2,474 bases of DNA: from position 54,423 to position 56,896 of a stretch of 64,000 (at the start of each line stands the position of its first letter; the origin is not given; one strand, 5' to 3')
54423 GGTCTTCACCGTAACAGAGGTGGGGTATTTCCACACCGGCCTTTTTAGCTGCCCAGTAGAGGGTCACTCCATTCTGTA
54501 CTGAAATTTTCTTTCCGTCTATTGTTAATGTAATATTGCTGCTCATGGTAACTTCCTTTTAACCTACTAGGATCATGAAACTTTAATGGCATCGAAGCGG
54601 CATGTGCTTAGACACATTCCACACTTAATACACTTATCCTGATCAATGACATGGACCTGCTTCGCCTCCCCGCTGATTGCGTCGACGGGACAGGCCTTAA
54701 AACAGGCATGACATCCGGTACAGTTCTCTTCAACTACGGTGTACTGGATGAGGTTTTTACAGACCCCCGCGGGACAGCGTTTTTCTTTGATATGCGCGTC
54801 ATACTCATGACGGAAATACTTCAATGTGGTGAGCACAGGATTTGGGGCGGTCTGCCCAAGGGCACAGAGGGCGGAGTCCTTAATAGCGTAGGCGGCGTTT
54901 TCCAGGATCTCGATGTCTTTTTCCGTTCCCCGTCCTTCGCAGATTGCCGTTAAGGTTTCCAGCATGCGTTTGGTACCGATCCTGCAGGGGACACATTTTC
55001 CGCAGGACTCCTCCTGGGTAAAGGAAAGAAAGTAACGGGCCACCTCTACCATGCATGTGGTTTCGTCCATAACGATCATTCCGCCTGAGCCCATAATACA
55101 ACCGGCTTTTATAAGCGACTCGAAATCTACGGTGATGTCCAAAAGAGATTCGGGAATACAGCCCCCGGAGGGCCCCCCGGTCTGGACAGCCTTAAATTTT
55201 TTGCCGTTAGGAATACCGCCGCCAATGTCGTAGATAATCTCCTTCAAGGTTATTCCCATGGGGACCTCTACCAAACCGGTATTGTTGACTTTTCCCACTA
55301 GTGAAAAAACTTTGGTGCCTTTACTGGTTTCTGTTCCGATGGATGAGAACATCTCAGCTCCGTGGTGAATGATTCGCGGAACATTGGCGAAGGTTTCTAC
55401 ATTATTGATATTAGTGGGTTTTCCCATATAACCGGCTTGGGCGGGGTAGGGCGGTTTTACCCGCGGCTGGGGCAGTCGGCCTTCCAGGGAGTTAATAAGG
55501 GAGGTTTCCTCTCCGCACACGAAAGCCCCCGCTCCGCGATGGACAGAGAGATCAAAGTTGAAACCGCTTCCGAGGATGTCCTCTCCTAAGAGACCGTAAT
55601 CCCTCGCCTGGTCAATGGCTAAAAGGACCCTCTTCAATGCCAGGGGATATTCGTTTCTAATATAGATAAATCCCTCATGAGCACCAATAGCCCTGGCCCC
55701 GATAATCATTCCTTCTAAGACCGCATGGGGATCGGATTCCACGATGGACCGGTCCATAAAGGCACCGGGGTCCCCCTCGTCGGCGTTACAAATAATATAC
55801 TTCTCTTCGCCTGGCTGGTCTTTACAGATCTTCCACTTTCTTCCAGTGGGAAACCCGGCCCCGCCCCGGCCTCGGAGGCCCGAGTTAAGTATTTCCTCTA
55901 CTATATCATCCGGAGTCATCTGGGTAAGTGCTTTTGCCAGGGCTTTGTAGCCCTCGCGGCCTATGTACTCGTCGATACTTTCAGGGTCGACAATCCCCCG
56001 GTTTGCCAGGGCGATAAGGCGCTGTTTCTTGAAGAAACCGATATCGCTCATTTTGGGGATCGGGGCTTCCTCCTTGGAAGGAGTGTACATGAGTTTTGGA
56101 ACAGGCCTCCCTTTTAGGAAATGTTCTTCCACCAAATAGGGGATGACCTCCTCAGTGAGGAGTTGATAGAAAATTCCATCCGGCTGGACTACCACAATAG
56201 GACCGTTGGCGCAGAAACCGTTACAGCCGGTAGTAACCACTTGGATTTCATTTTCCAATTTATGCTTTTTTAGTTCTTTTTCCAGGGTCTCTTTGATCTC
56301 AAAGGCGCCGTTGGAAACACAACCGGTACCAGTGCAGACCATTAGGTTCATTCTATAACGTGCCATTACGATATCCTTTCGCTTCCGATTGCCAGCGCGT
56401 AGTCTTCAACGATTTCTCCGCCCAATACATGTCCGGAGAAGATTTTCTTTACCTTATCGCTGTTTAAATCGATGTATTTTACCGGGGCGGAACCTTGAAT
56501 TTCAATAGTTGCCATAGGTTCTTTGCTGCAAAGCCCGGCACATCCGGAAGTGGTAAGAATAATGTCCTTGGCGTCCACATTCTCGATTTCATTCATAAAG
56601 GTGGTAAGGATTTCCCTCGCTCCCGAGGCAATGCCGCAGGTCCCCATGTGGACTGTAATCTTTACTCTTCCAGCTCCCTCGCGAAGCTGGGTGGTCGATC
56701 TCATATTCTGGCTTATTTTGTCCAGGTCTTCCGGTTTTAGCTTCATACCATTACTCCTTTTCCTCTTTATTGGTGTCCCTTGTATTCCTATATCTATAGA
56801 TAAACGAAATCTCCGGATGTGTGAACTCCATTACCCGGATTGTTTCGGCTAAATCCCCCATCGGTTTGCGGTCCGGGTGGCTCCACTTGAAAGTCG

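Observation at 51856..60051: NuoE/NuoF-linked Cys-type formate dehydrogenase operon (candidate NAD(P)H- or ferredoxin-coupled, possibly electron-bifurcating)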

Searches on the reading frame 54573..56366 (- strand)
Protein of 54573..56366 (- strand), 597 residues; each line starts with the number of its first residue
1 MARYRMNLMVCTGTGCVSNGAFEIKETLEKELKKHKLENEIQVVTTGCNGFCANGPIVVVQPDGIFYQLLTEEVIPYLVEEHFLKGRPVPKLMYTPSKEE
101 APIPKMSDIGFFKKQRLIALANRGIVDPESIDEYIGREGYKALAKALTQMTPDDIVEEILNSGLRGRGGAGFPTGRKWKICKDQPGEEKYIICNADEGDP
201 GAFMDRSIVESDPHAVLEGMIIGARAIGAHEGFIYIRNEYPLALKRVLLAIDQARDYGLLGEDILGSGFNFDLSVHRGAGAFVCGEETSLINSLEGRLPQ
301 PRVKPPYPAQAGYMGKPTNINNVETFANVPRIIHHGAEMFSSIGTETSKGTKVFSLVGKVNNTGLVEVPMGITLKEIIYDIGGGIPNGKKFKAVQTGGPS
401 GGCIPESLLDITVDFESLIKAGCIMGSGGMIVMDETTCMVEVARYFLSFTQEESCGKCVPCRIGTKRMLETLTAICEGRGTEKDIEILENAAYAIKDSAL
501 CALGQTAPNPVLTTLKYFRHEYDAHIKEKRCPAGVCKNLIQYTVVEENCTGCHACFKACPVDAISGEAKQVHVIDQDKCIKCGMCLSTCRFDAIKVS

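Call 4: search_protein_families(library=pfam, proteins=[window:54573-56366:-], max_evalue=0.01)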
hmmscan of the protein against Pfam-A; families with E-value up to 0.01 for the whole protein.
window:54573-56366:- (597 aa): 16 families
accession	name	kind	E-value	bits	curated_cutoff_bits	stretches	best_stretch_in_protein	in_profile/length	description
PF01512.22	Complex1_51K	-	6.8e-47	159.6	31.2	1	161-331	3-150/150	Nuo51 FMN-binding domain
PF10589.14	NADH_4Fe-4S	-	1e-33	115.5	23.5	1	441-525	1-85/85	NADH-ubiquinone oxidoreductase-F iron-sulfur binding region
PF00037.32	Fer4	-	5.5e-13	48.6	21.1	2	543-565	2-24/24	4Fe-4S binding domain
PF14697.11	Fer4_21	-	3.1e-11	43.7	35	2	544-595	3-58/59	4Fe-4S dicluster domain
PF01257.25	2Fe-2S_thioredx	-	2.4e-08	34.4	24.8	1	5-80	65-142/145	Thioredoxin-like [2Fe-2S] ferredoxin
PF12838.12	Fer4_7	-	6.1e-08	33.5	27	2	548-593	1-52/52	4Fe-4S dicluster domain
PF10531.15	SLBB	-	1.1e-07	31.9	27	1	354-402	2-53/55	SLBB domain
PF13237.11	Fer4_10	-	2.3e-07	31.1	25.5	1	546-589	6-52/53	4Fe-4S dicluster domain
PF13187.11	Fer4_9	-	9.6e-07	29.2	27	1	548-593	1-51/52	4Fe-4S dicluster domain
PF12837.12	Fer4_6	-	2.5e-06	27.6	25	2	573-594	3-24/24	4Fe-4S binding domain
PF12797.12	Fer4_2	-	2.5e-06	27.5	24.5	2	544-561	5-22/22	4Fe-4S binding domain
PF22461.2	SLBB_2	-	5.3e-05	23.7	27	1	353-398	2-48/79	SLBB domain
PF25160.1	LdpA_Fe-S-bd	-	9.1e-05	22.6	27.6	2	559-595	13-44/49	LdpA Fe-S cluster-binding domain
PF12800.12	Fer4_4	-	0.00016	22.2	24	1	547-561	2-16/17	4Fe-4S binding domain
PF13484.11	Fer4_16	-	0.00083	20.5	30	1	548-569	1-22/66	4Fe-4S double cluster binding domain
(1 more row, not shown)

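Call 5: search_protein_families(library=ncbifam, proteins=[window:54573-56366:-], max_evalue=0.001)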
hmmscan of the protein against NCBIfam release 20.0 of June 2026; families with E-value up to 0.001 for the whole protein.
window:54573-56366:- (597 aa): 56 families (the best 25 are shown)
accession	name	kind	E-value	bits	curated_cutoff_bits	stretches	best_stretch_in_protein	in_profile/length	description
TIGR01959.1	nuoF_fam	equivalog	2.9e-151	503.5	558.65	1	128-526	11-410/410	NADH-quinone oxidoreductase subunit NuoF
NF008436.0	PRK11278.1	equivalog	1e-123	413.5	749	1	127-532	23-432/448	NADH-quinone oxidoreductase subunit NuoF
NF010120.0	PRK13596.1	equivalog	2.3e-118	395.4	389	1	142-530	30-421/433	NADH-quinone oxidoreductase subunit NuoF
TIGR01944.1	rnfB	subfamily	1.2e-14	54.3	68.7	1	543-596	109-162/190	RnfABCDGE type electron transport complex subunit B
NF041612.1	fdxn_Clost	equivalog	1.7e-14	54.2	150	1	16-92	24-100/102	2Fe-2S ferredoxin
NF006446.0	PRK08764.1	equivalog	4.5e-12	46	220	1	543-596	82-135/139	Rnf electron transport complex subunit RnfB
NF005415.0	PRK06991.1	equivalog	6.3e-12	45.7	281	1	544-596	82-134/284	electron transport complex subunit RsxB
TIGR04481.1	PR_assoc_PrdC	equivalog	7.8e-12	44.7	490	1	150-402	70-286/425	proline reductase-associated electron transfer protein PrdC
NF058577.1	FdxA_fam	equivalog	1.3e-11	44.5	65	1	544-593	4-52/52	4Fe-4S ferredoxin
NF003475.0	PRK05113.1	equivalog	2e-11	44.1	203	1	543-596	109-162/190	electron transport complex subunit RsxB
TIGR04105.1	FeFe_hydrog_B1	subfamily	6.2e-11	41.6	450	1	522-595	135-206/462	monomeric [FeFe] hydrogenase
NF003454.1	PRK05035.1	equivalog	1.8e-10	39.9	345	1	143-402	114-335/556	electron transport complex subunit RsxC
NF045874.1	Vhu_polyferre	exception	5.8e-10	38.4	600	1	544-597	125-177/381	F420-non-reducing hydrogenase associated-polyferredoxin VhuB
NF040864.1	HgcB_ferredoxin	equivalog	1.6e-09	37.5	99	1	538-596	5-63/93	mercury methylation ferredoxin HgcB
TIGR01945.1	rnfC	subfamily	3.1e-09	35.9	245.95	1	143-247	112-214/435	RnfABCDGE type electron transport complex subunit C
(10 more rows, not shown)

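Call 7: search_solved_structures(query=window:54573-56366:-, max_evalue=1e-20, show_alignments=2)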
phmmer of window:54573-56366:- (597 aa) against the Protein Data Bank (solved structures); distinct sequences matched with E-value up to 1e-20: 63 (the best 60 are shown).
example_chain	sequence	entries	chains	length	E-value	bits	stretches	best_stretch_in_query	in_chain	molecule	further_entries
7q4v_B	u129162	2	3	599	2.4e-255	852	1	1-594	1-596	Iron hydrogenase HydB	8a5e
7t2r_B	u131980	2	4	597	9.5e-250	833.6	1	1-594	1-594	NiFe hydrogenase subunit B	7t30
9n5u_B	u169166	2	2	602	3.9e-226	755.6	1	17-596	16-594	NfnB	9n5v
9bov_B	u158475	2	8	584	1.1e-225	754.1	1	10-596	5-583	NADH dehydrogenase (Quinone)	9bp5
8oh5_B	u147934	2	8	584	2.2e-225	753.1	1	10-595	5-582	NAD-reducing hydrogenase subunit HoxF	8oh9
8a6t_B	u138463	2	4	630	6.1e-213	712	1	6-594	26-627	Electron bifurcating hydrogenase subunit HydB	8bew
9mqx_B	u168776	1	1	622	8.5e-213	711.5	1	9-594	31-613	NADH:ubiquinone oxidoreductase, NADH-binding (51 kD) subunit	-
7q4w_B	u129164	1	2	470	3e-212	709.7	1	131-594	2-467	Iron hydrogenase HydB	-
7p5h_B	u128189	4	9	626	3.4e-202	676.5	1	7-595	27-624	Fe-hydrogenase, subunit beta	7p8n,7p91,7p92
6vw7_B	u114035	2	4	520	1.2e-121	410.5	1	106-522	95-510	NAD-dependent formate dehydrogenase beta subunit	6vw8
2fug_1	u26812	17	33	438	5.9e-115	388.4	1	129-530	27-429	NADH-quinone oxidoreductase chain 1 | NADH-QUINONE OXIDOREDUCTASE SUBUNIT 1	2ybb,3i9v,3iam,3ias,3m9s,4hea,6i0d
7awt_F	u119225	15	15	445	2.4e-112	379.8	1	127-529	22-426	NADH-quinone oxidoreductase subunit F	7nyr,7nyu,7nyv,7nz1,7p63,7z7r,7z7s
9q8i_F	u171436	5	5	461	2.7e-112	379.6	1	127-529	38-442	NADH-quinone oxidoreductase subunit F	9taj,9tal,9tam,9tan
7p64_F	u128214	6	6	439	2.9e-112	379.5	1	127-529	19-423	NADH-quinone oxidoreductase subunit F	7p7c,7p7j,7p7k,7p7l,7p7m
7p61_F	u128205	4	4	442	2.9e-112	379.5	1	127-529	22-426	NADH-quinone oxidoreductase subunit F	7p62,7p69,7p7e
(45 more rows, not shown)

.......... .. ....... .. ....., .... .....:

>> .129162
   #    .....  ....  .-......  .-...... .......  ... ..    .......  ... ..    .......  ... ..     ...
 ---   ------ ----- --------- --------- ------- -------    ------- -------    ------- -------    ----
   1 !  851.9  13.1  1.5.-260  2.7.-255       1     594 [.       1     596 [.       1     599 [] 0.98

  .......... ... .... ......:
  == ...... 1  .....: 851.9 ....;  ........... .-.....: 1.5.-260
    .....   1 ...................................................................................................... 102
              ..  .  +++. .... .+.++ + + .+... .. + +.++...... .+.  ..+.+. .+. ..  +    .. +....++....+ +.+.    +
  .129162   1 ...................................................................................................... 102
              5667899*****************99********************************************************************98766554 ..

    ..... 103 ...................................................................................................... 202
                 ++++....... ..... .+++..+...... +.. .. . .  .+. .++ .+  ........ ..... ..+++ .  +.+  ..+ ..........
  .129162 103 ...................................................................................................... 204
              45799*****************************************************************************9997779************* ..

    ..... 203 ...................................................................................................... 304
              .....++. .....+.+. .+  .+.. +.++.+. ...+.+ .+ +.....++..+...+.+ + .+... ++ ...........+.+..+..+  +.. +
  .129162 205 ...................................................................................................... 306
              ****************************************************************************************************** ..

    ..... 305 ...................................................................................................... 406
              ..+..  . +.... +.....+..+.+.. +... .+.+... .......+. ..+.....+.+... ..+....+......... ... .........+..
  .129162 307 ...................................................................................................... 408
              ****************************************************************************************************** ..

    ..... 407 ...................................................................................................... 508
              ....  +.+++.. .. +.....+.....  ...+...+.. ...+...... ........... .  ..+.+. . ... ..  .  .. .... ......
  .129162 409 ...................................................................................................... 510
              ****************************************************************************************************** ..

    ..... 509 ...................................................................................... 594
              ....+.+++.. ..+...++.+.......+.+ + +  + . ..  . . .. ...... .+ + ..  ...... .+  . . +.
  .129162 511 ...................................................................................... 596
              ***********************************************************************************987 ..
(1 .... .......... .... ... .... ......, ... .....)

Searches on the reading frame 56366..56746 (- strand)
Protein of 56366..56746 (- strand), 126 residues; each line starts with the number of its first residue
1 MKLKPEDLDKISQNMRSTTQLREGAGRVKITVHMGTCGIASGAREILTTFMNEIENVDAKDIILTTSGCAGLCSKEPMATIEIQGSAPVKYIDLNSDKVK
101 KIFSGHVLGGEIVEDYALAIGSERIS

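Call 4: search_protein_families(library=pfam, proteins=[window:56366-56746:-], max_evalue=0.01)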
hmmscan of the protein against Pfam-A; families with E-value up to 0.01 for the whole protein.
window:56366-56746:- (126 aa): 1 family
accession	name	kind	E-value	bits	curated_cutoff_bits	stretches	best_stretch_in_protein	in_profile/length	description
PF01257.25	2Fe-2S_thioredx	-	6.5e-05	23.2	24.8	1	23-103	61-141/145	Thioredoxin-like [2Fe-2S] ferredoxin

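Call 5: search_protein_families(library=ncbifam, proteins=[window:56366-56746:-], max_evalue=0.001)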
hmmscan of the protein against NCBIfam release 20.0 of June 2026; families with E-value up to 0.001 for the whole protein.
window:56366-56746:- (126 aa): 3 families
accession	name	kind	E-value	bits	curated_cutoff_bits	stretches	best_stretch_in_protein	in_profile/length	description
NF041612.1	fdxn_Clost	equivalog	1.6e-09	38.3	150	1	39-115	25-99/102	2Fe-2S ferredoxin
NF041613.1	fdxn_Azotob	equivalog_domain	0.00032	20.9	195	1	34-115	21-99/107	2Fe-2S ferredoxin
TIGR02041.1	CysI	equivalog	0.00058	18.4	756.55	1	30-91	416-484/541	assimilatory sulfite reductase (NADPH) hemoprotein subunit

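Call 21: search_solved_structures(query=window:56366-56746:-, max_evalue=1, show_alignments=3)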
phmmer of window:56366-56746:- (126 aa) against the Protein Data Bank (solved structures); distinct sequences matched with E-value up to 1: 20.
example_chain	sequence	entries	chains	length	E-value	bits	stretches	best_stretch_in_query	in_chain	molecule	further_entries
8oh5_B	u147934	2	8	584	6.6e-13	52.3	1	29-119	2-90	NAD-reducing hydrogenase subunit HoxF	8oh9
9n5u_B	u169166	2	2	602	6.8e-11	45.8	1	30-118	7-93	NfnB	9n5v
9bov_B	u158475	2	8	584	1.5e-08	38.3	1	29-119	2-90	NADH dehydrogenase (Quinone)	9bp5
9mqx_B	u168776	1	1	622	0.00027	24.6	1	3-115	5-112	NADH:ubiquinone oxidoreductase, NADH-binding (51 kD) subunit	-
1f37_A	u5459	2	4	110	0.00042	24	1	35-121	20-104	FERREDOXIN [2FE-2S] | [2Fe-2S] ferredoxin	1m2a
7t2r_B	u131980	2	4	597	0.0014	22.3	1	27-116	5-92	NiFe hydrogenase subunit B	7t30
1m2d_A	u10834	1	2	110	0.0081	19.8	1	35-121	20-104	[2Fe-2S] ferredoxin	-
1m2b_A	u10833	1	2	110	0.01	19.5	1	35-121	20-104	[2Fe-2S] ferredoxin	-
6c3y_A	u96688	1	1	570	0.018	18.7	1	3-91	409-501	Sulfite reductase [NADPH] hemoprotein beta-component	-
1aop_A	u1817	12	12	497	0.028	18.1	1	3-92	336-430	SULFITE REDUCTASE HEMOPROTEIN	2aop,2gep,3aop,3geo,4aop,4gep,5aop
4htr_A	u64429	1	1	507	0.029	18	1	3-92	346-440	Sulfite reductase [NADPH] hemoprotein beta-component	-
4g39_A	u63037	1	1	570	0.034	17.8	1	3-91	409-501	Sulfite reductase [NADPH] hemoprotein beta-component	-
6c3m_A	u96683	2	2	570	0.034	17.8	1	3-91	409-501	Sulfite reductase [NADPH] hemoprotein beta-component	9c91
6c3z_A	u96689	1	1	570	0.034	17.8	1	3-91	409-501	Sulfite reductase [NADPH] hemoprotein beta-component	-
4g38_A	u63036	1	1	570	0.035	17.8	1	3-91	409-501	Sulfite reductase [NADPH] hemoprotein beta-component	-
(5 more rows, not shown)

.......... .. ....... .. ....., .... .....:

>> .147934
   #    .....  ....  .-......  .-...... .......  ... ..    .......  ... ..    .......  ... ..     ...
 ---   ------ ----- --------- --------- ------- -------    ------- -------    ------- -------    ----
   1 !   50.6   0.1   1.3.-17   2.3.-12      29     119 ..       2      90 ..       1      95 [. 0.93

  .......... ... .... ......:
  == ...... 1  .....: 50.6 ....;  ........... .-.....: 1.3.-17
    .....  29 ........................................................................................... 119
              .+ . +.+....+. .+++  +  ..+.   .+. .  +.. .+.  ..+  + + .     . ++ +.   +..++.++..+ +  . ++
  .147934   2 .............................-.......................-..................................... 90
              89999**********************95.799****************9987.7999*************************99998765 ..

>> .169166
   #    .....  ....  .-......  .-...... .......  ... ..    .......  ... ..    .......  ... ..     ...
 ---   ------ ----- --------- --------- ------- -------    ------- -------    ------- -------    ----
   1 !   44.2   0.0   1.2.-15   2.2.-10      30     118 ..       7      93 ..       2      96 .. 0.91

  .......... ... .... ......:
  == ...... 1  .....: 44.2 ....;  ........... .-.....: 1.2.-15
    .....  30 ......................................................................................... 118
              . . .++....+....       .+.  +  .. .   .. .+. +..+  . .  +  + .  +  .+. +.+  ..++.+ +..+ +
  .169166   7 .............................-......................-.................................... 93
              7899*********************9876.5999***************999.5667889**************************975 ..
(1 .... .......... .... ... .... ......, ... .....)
